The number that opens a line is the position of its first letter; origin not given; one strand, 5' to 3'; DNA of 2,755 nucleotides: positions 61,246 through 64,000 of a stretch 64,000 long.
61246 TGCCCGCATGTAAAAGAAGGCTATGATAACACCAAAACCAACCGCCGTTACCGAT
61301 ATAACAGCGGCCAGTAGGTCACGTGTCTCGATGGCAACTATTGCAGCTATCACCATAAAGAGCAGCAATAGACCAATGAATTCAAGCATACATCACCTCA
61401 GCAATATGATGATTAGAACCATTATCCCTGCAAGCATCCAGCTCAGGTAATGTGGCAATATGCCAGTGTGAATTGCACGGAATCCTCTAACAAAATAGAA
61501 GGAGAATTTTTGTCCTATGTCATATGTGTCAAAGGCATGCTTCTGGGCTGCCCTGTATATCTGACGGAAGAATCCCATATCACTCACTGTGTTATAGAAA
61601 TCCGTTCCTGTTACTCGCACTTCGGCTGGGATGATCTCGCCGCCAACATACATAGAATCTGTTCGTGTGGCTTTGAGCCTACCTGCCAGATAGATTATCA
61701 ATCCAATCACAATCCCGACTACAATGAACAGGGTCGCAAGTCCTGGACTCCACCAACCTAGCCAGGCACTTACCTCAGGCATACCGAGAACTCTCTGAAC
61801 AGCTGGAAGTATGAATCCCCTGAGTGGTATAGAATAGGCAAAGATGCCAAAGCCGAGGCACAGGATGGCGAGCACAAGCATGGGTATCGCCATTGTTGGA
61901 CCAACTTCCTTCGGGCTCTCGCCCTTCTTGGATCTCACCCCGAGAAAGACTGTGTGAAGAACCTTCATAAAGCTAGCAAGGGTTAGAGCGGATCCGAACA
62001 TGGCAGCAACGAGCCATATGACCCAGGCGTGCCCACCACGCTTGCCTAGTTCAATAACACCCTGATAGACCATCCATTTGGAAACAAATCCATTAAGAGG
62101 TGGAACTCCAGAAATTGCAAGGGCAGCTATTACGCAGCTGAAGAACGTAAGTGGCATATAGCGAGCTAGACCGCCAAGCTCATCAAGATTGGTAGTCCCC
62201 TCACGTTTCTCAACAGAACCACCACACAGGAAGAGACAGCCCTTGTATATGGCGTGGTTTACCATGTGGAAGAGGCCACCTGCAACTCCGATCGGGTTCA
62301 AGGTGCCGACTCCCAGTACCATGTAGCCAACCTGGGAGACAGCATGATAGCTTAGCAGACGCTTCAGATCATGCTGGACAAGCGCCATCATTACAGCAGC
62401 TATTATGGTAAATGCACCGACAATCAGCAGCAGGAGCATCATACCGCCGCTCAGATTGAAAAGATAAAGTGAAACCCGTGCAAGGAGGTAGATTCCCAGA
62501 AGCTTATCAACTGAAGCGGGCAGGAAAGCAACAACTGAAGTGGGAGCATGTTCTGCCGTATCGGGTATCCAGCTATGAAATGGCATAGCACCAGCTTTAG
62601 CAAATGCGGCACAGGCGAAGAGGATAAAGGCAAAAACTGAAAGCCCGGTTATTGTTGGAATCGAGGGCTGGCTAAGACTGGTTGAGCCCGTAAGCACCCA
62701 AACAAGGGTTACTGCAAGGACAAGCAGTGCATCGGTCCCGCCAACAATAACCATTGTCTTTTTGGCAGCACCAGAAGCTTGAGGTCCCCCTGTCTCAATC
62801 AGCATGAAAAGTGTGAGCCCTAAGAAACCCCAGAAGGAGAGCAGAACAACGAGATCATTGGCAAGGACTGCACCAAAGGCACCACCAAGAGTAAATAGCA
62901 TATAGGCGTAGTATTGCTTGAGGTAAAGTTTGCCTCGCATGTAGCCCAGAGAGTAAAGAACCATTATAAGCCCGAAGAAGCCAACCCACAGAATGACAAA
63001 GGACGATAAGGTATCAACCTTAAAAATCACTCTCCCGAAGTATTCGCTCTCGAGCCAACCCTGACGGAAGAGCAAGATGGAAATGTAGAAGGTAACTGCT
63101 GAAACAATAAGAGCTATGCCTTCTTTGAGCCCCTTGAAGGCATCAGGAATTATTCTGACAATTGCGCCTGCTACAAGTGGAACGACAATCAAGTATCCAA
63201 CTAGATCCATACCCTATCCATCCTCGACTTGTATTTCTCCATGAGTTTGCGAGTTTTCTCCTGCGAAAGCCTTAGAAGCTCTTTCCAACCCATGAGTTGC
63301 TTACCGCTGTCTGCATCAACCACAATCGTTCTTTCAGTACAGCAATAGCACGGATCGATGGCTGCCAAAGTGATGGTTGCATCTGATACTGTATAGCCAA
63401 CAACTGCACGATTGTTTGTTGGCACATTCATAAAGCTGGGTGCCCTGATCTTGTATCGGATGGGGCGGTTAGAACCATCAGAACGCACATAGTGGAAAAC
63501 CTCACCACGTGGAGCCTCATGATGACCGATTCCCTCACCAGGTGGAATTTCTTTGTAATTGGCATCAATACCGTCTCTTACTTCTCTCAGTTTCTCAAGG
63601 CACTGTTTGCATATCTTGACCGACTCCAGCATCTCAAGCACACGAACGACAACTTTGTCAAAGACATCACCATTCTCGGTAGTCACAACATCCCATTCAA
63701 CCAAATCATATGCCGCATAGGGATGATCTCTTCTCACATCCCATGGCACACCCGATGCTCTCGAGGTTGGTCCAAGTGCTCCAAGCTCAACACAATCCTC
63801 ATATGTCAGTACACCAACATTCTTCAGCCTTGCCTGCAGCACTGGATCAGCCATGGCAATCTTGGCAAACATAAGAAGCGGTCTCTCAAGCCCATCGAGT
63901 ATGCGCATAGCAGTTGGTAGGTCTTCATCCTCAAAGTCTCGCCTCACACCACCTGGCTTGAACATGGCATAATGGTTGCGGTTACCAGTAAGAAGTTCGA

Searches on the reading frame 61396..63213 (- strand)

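Call 67: search_protein_families(library=pfam, proteins=[window:61396-63213:-], max_evalue=0.0001)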
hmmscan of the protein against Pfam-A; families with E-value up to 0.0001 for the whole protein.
window:61396-63213:- (606 aa): 1 family
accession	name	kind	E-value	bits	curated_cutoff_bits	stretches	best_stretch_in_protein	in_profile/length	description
PF00361.26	Proton_antipo_M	-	1.7e-52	178.9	21.5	1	118-391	1-280/294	NADH:quinone oxidoreductase/Mrp antiporter, TM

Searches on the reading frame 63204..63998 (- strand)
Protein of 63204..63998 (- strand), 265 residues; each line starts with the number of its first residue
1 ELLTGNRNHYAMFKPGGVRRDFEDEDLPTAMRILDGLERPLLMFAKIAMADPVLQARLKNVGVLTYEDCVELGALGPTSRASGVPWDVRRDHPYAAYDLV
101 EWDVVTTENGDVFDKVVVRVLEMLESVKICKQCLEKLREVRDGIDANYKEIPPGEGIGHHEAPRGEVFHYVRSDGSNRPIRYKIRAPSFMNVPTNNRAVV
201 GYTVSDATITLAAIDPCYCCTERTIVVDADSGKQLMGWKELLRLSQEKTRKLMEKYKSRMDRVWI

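Call 67: search_protein_families(library=pfam, proteins=[window:63204-63998:-], max_evalue=0.0001)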
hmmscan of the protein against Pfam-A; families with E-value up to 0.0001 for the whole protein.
window:63204-63998:- (265 aa): 1 family
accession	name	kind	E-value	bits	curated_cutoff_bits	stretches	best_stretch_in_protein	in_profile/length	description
PF00346.24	Complex1_49kDa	-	2.4e-62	210.9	24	2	1-139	23-161/271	Respiratory-chain NADH dehydrogenase, 49 Kd subunit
